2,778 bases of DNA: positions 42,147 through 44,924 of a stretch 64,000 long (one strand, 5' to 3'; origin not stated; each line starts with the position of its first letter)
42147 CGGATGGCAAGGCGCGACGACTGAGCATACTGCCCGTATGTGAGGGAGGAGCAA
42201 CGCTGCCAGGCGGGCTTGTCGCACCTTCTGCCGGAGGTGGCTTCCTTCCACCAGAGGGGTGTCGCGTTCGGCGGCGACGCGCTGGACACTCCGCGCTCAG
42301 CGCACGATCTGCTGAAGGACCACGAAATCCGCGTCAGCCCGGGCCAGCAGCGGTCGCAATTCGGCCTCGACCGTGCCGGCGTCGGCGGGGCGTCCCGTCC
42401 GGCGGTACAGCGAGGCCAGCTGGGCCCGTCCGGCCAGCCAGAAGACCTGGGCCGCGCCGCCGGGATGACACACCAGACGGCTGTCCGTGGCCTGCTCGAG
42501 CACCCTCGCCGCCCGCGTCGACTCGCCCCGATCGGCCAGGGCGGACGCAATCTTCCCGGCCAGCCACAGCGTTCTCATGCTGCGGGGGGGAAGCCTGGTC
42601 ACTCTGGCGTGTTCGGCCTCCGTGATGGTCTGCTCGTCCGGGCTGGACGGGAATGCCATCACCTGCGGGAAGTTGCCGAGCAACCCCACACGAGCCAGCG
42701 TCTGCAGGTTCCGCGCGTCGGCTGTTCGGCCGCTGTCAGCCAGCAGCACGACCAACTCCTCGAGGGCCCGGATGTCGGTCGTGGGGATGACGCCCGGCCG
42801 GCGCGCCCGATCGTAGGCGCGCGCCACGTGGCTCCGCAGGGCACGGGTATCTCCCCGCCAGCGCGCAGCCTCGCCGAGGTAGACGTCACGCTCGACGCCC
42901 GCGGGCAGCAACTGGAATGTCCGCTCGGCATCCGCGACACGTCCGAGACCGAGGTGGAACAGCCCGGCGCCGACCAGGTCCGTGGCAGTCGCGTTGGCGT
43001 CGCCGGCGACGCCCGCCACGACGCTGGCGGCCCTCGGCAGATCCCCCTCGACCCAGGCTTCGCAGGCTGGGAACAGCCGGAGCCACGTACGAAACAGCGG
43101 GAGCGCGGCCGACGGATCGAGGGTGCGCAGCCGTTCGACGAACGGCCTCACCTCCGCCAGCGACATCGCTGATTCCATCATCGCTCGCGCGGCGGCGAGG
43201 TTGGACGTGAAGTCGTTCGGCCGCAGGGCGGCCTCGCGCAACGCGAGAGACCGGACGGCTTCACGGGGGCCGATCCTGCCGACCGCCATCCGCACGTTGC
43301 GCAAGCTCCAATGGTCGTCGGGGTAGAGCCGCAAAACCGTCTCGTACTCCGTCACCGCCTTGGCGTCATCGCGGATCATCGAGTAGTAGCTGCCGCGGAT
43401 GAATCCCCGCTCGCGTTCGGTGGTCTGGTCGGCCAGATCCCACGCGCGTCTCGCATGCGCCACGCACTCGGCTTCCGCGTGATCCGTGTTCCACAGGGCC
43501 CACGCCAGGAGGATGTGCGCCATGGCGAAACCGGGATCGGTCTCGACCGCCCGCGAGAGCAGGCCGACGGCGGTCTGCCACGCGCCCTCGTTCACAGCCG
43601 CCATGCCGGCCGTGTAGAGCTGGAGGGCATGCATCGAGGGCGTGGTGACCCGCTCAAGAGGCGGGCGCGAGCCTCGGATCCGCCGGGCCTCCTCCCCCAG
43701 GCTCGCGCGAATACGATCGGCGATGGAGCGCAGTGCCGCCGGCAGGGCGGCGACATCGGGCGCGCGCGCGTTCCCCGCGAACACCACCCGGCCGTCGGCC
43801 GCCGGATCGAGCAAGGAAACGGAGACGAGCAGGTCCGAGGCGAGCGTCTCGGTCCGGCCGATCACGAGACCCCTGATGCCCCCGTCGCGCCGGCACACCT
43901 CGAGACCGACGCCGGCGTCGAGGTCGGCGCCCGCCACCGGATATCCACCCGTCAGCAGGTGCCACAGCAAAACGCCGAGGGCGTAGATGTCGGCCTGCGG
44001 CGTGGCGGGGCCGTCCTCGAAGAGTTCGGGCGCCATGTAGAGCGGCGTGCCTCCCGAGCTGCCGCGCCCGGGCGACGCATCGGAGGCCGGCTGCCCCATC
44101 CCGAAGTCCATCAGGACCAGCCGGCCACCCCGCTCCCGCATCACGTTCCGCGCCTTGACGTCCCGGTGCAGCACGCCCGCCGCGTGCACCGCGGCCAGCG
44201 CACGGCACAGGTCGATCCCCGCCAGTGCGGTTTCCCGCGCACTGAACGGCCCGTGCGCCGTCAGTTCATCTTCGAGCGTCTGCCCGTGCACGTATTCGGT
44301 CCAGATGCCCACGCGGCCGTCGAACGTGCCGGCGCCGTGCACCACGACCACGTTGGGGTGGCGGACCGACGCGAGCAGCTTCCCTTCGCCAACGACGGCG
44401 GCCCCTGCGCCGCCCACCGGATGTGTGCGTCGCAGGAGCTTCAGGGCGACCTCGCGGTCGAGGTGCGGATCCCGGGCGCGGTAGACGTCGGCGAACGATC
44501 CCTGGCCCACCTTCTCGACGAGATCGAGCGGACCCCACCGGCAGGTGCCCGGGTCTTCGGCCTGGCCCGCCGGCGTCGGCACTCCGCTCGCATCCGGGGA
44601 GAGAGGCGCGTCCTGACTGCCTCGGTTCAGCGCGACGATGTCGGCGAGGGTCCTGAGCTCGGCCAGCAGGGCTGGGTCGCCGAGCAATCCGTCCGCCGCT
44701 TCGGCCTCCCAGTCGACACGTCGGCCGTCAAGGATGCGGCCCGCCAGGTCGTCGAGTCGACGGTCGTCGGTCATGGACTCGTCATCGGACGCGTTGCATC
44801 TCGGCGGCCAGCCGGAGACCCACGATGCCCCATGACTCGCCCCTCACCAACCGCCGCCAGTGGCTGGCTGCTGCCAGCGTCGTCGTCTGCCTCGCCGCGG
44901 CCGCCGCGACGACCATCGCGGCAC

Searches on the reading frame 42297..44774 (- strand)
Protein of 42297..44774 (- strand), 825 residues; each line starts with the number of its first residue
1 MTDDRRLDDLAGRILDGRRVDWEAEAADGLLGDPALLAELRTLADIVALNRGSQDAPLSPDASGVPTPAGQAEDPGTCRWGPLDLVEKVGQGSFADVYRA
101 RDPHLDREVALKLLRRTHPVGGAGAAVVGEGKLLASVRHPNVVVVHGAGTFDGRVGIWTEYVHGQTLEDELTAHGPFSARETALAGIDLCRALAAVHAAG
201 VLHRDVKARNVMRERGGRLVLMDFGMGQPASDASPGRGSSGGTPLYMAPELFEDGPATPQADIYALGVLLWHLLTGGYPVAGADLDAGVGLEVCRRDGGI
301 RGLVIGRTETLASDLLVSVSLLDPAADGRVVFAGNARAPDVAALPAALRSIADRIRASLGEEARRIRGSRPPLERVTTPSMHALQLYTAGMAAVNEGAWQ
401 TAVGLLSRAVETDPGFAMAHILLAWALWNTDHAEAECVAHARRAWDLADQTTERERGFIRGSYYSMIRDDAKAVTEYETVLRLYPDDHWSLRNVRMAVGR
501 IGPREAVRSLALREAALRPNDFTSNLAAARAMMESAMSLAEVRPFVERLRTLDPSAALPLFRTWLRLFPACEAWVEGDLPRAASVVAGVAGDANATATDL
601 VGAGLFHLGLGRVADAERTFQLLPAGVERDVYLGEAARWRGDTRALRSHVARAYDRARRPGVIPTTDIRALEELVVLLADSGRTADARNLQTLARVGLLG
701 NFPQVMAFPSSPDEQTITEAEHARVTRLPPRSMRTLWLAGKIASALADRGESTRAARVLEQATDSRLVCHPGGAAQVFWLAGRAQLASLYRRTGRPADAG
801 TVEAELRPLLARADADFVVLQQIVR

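Call 10: search_protein_families(library=pfam, proteins=[window:42297-44774:-], max_evalue=0.01)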
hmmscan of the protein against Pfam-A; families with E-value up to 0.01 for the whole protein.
window:42297-44774:- (825 aa): 8 families
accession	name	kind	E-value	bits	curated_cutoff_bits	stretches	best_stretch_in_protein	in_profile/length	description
PF00069.31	Pkinase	-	9.5e-39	133.8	31.7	1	85-282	3-199/263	Protein kinase domain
PF07714.23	PK_Tyr_Ser-Thr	-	3e-27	96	23.1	1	84-281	2-206/258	Protein tyrosine and serine/threonine kinase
PF07719.23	TPR_2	-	1.7e-05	25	27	0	460-487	7-34/34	Tetratricopeptide repeat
PF13428.12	TPR_14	-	2.3e-05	25.1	23.5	0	387-424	5-42/44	Tetratricopeptide repeat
PF13174.12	TPR_6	-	0.0002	22.2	26.3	0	462-486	8-32/33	Tetratricopeptide repeat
PF09613.16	HrpB1_HrpK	-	0.00026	21.1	29.3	1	375-436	38-98/126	Bacterial type III secretion protein (HrpB1_HrpK)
PF03109.22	ABC1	-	0.00044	19.9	22.9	0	159-228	147-215/244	ABC1 atypical kinase-like domain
PF13176.12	TPR_7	-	0.0024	18.3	27.9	0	742-763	5-28/36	Tetratricopeptide repeat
